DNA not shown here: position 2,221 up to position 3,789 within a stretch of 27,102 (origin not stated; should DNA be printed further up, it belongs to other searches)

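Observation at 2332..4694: Divergent bacterial tubulin-like GTPase translationally coupled to a geranylgeranyl-reductase-family flavoprotein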

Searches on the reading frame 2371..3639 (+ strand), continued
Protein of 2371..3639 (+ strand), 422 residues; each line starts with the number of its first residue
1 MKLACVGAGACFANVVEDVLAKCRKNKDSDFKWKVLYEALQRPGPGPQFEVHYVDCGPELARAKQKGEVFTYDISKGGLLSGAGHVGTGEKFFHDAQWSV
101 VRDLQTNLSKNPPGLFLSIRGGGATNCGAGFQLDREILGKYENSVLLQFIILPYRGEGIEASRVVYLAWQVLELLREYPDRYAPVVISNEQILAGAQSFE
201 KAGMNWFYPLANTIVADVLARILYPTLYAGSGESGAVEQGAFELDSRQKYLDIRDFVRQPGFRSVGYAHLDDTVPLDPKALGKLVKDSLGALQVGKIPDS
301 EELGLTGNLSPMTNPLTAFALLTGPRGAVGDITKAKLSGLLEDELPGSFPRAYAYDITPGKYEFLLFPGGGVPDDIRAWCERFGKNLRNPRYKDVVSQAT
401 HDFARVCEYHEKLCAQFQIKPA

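Call 24: fold_search(model_id=the predicted structure, library=pdb)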
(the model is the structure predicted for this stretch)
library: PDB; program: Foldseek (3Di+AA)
matches with E <= 10: 1297; with E <= 0.001: 803
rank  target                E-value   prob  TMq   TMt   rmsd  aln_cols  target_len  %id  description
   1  5jvd_B                5.3e-12  1.00  0.60  0.59   7.4       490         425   12  Tubulin-TUB092 complex (released 2016-06-08)
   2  6hx8_B                8.0e-12  1.00  0.57  0.57   8.3       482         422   13  Tubulin-STX3451 complex (released 2019-02-27)
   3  5osk_B                1.1e-11  1.00  0.60  0.60   6.9       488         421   14  Tubulin-7j complex (released 2017-12-20)
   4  5jqg_B                1.1e-11  1.00  0.59  0.59   7.5       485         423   14  An apo tubulin-RB-TTL complex structure used for side-by-side comparison (released 2016-05-18)
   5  8qv2_c                1.5e-11  1.00  0.58  0.56   8.2       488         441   13  Structure of the native y-Tubulin Ring Complex (yTuRC) capping microtubule minus ends at the spindle pole body (released 2024-04-24)
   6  4o4i_B                1.9e-11  1.00  0.57  0.57   8.0       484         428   13  Tubulin-Laulimalide-Epothilone A complex (released 2014-03-12)
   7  7cld_B                2.2e-11  1.00  0.57  0.57   7.4       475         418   14  Crystal structure of T2R-TTL-Cevipabulin complex (released 2021-07-07)
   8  4tv8_B                2.2e-11  1.00  0.56  0.55   8.5       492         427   13  Tubulin-Maytansine complex (released 2014-08-27)
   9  8cgz_A                2.8e-11  1.00  0.59  0.58   7.5       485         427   11  tubulin-AB8939 complex (released 2024-08-14)
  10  8qv2_e                3.2e-11  1.00  0.58  0.56   8.4       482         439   13  Structure of the native y-Tubulin Ring Complex (yTuRC) capping microtubule minus ends at the spindle pole body (released 2024-04-24)
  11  6ls4_B                3.2e-11  1.00  0.58  0.58   8.0       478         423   13  A novel anti-tumor agent S-40 in complex with tubulin (released 2021-01-20)
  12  5nfz_D                3.3e-11  1.00  0.62  0.61   6.6       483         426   13  TUBULIN-MTC complex (released 2017-10-25)
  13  8jjb_B                3.3e-11  1.00  0.57  0.57   8.0       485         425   12  Crystal structure of T2R-TTL-Y61 complex (released 2024-03-27)
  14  6tis_A                3.3e-11  1.00  0.57  0.56   8.1       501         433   11  DROSOPHILA GDP-TUBULIN (released 2021-01-27)
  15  4u3j_A                3.3e-11  1.00  0.54  0.53   9.2       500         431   12  TOG2:alpha/beta-tubulin complex (released 2014-08-20)
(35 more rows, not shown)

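Call 28: find_homologous_proteins(query=P0021, max_evalue=0.001)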
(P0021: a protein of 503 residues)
Query P0021 (503 aa): 1 proteins with E <= 0.001 among 8000 candidates.
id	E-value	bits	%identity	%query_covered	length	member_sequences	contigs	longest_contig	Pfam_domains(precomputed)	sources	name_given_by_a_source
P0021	0.0e+0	1127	100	100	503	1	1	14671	PF00091.32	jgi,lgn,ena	-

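Call 35: find_related_loci(query=A1, collection=genome_contigs, flank=8000)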
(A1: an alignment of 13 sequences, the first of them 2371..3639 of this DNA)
Query A1 (422 aa) in genome_contigs; peptide patterns used: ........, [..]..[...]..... (x = any residue, [..] = any of these).
78 stretches matched a pattern; 1 encode a relative of the query (tblastn E <= 1e-3); 1 distinct loci.
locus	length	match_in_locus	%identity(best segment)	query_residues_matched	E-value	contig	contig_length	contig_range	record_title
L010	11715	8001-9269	82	1-422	0e+0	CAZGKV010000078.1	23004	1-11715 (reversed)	MAG TPA_asm: uncultured Planctomycetales bacterium isolate binchicken_co21_415 genome assembly, contig: NODE_1068_length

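Call 36: find_related_loci(query=A1, collection=metagenome_contigs, flank=8000)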
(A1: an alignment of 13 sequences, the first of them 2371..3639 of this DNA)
Query A1 (422 aa) in metagenome_contigs; peptide patterns used: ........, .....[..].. (x = any residue, [..] = any of these).
364 stretches matched a pattern; 6 encode a relative of the query (tblastn E <= 1e-3); 6 distinct loci.
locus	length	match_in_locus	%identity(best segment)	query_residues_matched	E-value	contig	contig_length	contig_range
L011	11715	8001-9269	82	1-422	0e+0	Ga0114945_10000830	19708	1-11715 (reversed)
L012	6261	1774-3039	71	1-420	0e+0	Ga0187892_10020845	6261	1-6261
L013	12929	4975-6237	66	1-421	0e+0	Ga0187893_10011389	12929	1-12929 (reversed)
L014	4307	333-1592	64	1-420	0e+0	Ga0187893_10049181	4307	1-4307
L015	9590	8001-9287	46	1-421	7e-127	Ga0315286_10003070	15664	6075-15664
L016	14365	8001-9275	46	1-418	3e-124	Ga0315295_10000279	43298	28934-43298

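Call 43: search_protein_families(library=pfam, proteins=[L016:246-1646:+, L016:1688-2305:-, L016:2375-3271:+, L016:3297-4046:+, L016:4364-7780:+, L016:9438-14231:+, L015:126-869:+, L015:4563-7826:+], max_evalue=0.001)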
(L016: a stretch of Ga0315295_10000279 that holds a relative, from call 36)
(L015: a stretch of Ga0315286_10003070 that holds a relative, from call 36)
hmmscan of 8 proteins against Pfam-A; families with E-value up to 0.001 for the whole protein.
L016:246-1646:+ (466 aa): 2 families
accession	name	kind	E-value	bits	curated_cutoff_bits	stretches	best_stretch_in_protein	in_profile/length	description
PF13620.12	CarboxypepD_reg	-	6e-15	55.8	32.3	1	91-166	2-82/82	Carboxypeptidase regulatory-like domain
PF13715.12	CarbopepD_reg_2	-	3.1e-10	40.4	32.2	1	92-166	2-77/88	CarboxypepD_reg-like domain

L016:1688-2305:- (205 aa): 0 families

L016:2375-3271:+ (298 aa): 2 families
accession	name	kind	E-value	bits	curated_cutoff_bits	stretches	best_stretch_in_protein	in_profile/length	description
PF06745.19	ATPase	-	2e-39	135.8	26.6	1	5-227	1-228/231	KaiC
PF13481.12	AAA_25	-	0.00088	19.4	27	0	12-48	22-58/195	AAA domain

L016:3297-4046:+ (249 aa): 6 families
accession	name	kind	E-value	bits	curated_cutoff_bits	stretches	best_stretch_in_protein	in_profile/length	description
PF13412.12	HTH_24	-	1.4e-12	47.4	21.9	2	47-94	1-48/48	Winged helix-turn-helix DNA-binding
PF24266.1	HTH_HVO_0163_N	-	3.9e-09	36.9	31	1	48-111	1-64/70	HVO_0163, N-terminal HTH domain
PF12840.13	HTH_20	-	3.4e-08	33.8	27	1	46-95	1-50/51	Helix-turn-helix domain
PF01022.26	HTH_5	-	9.9e-08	32.2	22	1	49-94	2-46/47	Bacterial regulatory protein, arsR family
PF12802.13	MarR_2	-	1.3e-05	25.7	27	0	129-171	10-55/61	MarR family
PF21248.3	SoFic-like_C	-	0.00014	22.5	27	0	52-105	19-72/76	Protein adenylyltransferase SoFic-like, C-terminal domain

L016:4364-7780:+ (1138 aa): 8 families
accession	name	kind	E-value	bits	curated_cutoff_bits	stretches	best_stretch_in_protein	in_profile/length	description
PF18911.6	PKD_4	-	4e-13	49.7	27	0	562-618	3-58/85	PKD domain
PF00801.26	PKD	-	6.5e-12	45.7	23.5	0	578-641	13-74/80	PKD domain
PF06832.18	BiPBP_C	-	6.5e-08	32.8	26.8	0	506-540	45-79/90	Penicillin-Binding Protein C-terminus Family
PF17963.7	Big_9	-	3.5e-07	31.4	23.6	0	743-827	1-89/89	Bacterial Ig domain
PF07705.17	CARDB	-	1.4e-05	25.7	22.7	1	843-915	14-87/101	CARDB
PF16820.11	PKD_3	-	0.00017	21.8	26.3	0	573-619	12-55/68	PKD-like domain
PF17957.7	Big_7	-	0.00027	21.9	24.1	0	570-630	8-70/70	Bacterial Ig domain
PF22352.2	K319L-like_PKD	-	0.00049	20.5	27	0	765-828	14-84/84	K319L-like, PKD domain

L016:9438-14231:+ (1597 aa): 3 families
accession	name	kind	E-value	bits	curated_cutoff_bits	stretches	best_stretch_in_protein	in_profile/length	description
PF05048.19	NosD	-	3.2e-41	141.5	23.6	3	402-597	17-212/212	Periplasmic copper-binding protein (NosD)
PF13229.12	Beta_helix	-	3.4e-28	98.7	25.9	3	244-399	3-158/158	Right handed beta helix region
PF15418.12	DUF4625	-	1.6e-07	32.1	27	0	820-868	10-65/131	Domain of unknown function (DUF4625)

L015:126-869:+ (247 aa): 6 families
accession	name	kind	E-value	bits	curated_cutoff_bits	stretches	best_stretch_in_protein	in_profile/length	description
PF13412.12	HTH_24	-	2.1e-11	43.6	21.9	2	44-90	1-47/48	Winged helix-turn-helix DNA-binding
PF24266.1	HTH_HVO_0163_N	-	1.3e-07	32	31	1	45-106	1-62/70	HVO_0163, N-terminal HTH domain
PF12840.13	HTH_20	-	1.4e-07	31.8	27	1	43-90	1-48/51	Helix-turn-helix domain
PF01022.26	HTH_5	-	4.3e-06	26.9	22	0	47-91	3-46/47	Bacterial regulatory protein, arsR family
PF12802.13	MarR_2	-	9.9e-05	22.9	27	0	126-168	10-55/61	MarR family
PF21248.3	SoFic-like_C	-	0.00086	19.9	27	0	53-102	23-72/76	Protein adenylyltransferase SoFic-like, C-terminal domain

L015:4563-7826:+ (1087 aa): 5 families
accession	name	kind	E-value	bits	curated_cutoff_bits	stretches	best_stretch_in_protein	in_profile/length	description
PF09136.16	Glucodextran_B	-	2e-71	236.4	27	6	745-822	1-81/83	Glucodextranase, domain B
PF13229.12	Beta_helix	-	4.9e-17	62.4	25.9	2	206-301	59-157/158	Right handed beta helix region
PF05048.19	NosD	-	1.4e-13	51.2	23.6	2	114-284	14-173/212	Periplasmic copper-binding protein (NosD)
PF19077.6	Big_13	-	2.3e-11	44.5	27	1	532-576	55-102/102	Bacterial Ig-like domain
PF17936.7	Big_6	-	3.9e-11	43.5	27.6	0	845-903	16-79/83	Bacterial Ig domain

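Call 45: list_cluster_members(proteins=[P0012, P0013, P0014, L016:2375-3271:+, L016:3297-4046:+, L016:8001-9320:+, L015:7995-9350:+, P0020, P0021, P0008])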
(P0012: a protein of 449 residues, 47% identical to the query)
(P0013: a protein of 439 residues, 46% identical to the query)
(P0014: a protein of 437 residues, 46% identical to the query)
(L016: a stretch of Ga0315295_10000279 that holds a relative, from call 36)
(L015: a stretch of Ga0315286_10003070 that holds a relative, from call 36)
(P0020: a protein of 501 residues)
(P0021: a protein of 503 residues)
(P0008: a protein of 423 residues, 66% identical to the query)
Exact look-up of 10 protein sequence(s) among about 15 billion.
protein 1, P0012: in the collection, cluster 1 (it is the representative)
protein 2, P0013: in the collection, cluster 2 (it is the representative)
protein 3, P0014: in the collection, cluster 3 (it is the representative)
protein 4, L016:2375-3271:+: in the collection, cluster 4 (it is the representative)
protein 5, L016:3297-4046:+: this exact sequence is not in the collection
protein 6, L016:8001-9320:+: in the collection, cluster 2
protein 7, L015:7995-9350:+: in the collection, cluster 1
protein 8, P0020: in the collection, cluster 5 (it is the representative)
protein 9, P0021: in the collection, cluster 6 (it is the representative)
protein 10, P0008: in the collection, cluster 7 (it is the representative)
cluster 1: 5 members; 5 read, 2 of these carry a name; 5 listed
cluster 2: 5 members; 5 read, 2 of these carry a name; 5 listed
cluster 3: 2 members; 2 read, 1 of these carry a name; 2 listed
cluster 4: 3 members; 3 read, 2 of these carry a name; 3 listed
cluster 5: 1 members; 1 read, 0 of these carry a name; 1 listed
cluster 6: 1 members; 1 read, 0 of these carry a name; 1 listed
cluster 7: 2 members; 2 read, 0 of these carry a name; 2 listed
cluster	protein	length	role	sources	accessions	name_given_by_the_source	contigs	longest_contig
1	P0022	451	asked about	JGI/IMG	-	hypothetical protein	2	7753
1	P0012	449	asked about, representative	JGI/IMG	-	hypothetical protein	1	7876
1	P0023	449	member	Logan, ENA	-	-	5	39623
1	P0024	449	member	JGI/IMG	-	-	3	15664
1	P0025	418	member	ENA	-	-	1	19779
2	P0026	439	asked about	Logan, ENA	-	-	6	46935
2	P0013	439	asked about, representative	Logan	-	-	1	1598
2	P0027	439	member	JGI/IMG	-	hypothetical protein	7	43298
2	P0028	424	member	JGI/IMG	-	hypothetical protein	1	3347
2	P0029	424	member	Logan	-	-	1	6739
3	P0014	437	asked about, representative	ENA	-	-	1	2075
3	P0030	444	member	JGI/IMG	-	hypothetical protein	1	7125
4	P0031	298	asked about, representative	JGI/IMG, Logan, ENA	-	KaiC/GvpD/RAD55 family RecA-like ATPase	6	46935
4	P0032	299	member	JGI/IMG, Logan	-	KaiC/GvpD/RAD55 family RecA-like ATPase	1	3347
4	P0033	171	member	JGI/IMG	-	-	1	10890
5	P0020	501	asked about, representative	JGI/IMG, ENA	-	-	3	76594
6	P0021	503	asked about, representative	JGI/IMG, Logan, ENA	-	-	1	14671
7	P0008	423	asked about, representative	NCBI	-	-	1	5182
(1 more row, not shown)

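Call 46: find_encoding_contigs(protein=P0026, flank=10000, max_places=2)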
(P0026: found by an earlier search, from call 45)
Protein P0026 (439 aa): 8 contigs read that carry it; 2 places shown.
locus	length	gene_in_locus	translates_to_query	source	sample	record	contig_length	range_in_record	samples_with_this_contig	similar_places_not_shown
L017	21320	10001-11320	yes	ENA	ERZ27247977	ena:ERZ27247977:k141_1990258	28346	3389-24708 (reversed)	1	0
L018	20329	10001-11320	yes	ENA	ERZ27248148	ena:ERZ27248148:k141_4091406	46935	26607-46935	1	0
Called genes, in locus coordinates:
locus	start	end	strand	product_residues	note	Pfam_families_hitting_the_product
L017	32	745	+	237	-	PF01982:CTP-dep_RFKase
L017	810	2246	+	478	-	PF13620:CarboxypepD_reg, PF13715:CarbopepD_reg_2, PF13620:CarboxypepD_reg (weak), PF13715:CarbopepD_reg_2 (weak), PF13620:CarboxypepD_reg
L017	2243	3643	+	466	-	PF13620:CarboxypepD_reg, PF13715:CarbopepD_reg_2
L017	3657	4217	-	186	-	-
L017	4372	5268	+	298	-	PF06745:ATPase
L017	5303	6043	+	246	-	PF01022:HTH_5 (faint), PF12840:HTH_20 (weak), PF13412:HTH_24 (faint), PF24266:HTH_HVO_0163_N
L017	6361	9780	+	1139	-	PF00801:PKD (faint), PF17963:Big_9 (faint), PF07705:CARDB (faint), PF06832:BiPBP_C (faint), PF18911:PKD_4 (faint)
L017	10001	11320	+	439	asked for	-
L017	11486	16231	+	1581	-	PF13229:Beta_helix, PF05048:NosD, PF13229:Beta_helix, PF05048:NosD, PF13229:Beta_helix (weak), PF15418:DUF4625 (faint)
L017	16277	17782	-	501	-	PF02366:PMT (weak), PF09852:DUF2079 (weak), PF13231:PMT_2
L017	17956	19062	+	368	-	PF00535:Glycos_transf_2, PF13641:Glyco_tranf_2_3, PF04138:GtrA_DPMS_TM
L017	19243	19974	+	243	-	-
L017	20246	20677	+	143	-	PF02566:OsmC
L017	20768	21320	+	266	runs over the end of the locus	PF01569:PAP2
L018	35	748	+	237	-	PF01982:CTP-dep_RFKase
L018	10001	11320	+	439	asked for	-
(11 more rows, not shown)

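Call 47: find_encoding_contigs(protein=P0020, flank=10000, max_places=1)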
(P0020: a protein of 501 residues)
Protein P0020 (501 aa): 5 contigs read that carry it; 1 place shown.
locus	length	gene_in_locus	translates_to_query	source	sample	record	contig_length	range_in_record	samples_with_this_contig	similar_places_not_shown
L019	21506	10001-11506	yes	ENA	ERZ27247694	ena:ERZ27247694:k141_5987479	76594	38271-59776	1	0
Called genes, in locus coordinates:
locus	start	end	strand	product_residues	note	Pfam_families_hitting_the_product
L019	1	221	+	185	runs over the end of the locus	PF13302:Acetyltransf_3, PF00583:Acetyltransf_1 (weak)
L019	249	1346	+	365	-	PF01544:CorA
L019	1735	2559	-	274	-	-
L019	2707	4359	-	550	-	-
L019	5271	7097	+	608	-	-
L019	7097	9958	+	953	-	-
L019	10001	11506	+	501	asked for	-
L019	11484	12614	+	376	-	-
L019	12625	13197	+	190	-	-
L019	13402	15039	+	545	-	PF00149:Metallophos, PF04042:DNA_pol_E_B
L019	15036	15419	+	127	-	-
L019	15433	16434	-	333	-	PF00586:AIRS, PF02769:AIRS_C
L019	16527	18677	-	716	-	-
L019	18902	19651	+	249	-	PF00809:Pterin_bind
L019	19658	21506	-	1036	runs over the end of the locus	PF17957:Big_7 (faint), PF04041:Glyco_hydro_130 (faint), PF22847:Glyco_hydro_43_rel (faint), PF00251:Glyco_hydro_32N (weak)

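Call 48: search_solved_structures(query=P0021, max_evalue=1, show_alignments=2)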
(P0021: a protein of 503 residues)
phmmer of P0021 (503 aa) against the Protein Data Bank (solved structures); distinct sequences matched with E-value up to 1: 14.
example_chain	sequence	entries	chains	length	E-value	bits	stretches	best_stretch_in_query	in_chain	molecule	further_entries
3zid_A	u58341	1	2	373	0.00074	22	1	18-168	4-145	TUBULIN/FTSZ, GTPASE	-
4b46_A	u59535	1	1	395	0.017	17.5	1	18-169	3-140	CELL DIVISION PROTEIN FTSZ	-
3rb8_A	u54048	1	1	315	0.073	15.4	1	88-175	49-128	Putative uncharacterized protein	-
3r4v_A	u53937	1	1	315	0.073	15.4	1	88-175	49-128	Putative uncharacterized protein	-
3j5v_a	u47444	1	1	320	0.075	15.3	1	88-175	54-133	PhuZ201 subunit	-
1w5e_A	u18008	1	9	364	0.23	13.7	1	94-178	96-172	FTSZ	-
1w58_1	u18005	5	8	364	0.23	13.7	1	94-178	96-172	CELL DIVISION PROTEIN FTSZ HOMOLOG 1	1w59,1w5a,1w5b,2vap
1fsz_A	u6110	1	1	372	0.24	13.7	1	94-178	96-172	FTSZ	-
9pm9_C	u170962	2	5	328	0.29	13.4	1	92-154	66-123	Tubulin/FtsZ GTPase domain-containing protein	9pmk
8grw_A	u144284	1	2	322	0.44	12.8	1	82-169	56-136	Cell division protein FtsZ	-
7yop_A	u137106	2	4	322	0.44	12.8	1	82-169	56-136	Cell division protein FtsZ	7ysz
9tqj_A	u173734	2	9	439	0.46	12.7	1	81-166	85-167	AtubA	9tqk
24rt_B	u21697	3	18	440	0.47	12.7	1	81-166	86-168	Heim-beta-tubulin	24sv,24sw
1w5f_A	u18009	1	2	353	0.59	12.4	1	93-167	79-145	CELL DIVISION PROTEIN FTSZ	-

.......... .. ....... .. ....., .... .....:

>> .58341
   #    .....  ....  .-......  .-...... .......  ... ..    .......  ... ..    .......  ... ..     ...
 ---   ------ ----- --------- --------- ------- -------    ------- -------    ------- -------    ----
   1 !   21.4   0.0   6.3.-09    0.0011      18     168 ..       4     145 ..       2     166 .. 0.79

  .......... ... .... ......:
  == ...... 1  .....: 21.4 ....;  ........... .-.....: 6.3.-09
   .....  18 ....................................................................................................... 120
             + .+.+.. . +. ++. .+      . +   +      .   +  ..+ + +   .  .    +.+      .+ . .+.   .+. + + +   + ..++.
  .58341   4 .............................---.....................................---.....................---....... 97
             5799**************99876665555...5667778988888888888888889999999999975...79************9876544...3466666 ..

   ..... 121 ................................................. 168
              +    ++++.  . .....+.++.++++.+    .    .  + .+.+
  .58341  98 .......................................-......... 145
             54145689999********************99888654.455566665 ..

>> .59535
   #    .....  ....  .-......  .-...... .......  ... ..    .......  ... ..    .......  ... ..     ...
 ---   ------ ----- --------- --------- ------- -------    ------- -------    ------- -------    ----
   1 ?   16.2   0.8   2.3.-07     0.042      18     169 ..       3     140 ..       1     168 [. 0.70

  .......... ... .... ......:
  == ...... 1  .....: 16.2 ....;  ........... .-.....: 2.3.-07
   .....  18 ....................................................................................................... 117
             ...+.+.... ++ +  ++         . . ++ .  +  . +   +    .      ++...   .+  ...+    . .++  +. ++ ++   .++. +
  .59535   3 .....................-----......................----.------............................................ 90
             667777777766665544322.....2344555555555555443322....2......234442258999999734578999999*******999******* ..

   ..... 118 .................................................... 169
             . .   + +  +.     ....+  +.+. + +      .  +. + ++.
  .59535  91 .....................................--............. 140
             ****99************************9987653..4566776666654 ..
